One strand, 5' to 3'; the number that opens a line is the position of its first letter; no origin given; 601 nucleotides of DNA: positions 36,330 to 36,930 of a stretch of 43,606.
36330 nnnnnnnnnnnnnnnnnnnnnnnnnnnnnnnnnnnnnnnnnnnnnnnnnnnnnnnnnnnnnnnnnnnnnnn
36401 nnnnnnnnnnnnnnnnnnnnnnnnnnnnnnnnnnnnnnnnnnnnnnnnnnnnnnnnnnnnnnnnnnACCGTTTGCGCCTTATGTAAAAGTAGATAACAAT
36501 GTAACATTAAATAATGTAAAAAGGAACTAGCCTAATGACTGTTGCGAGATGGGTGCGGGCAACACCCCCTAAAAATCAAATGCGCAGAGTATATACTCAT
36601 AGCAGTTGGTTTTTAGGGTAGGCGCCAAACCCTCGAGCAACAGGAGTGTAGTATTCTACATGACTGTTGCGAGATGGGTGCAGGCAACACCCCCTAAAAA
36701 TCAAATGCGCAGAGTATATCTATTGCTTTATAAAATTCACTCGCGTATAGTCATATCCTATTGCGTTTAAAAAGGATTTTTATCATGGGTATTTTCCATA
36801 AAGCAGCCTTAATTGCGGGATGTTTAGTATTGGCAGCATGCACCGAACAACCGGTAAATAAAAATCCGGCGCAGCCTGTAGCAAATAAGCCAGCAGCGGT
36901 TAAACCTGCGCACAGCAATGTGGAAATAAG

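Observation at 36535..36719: Palindromic repeat family of about 133 bp ending in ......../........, here as 1.5 tandem units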

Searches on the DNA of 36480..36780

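Call 43: search_rna_families(source=window, start=36480, end=36780, threshold=evalue, max_evalue=10)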
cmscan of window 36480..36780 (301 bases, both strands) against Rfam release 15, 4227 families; matches with E-value up to 10: 2.
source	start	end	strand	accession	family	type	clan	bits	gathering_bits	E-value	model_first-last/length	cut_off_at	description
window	36490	36537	+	RF03084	DUF2815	Gene; sRNA;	-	15.1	41.2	3.9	1-62/62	no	DUF2815 RNA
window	36663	36691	-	RF01977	HOTAIRM1_3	Gene; lncRNA;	-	9.8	37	6.1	1-59/59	no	HOX antisense intergenic RNA myeloid 1 conserved region 3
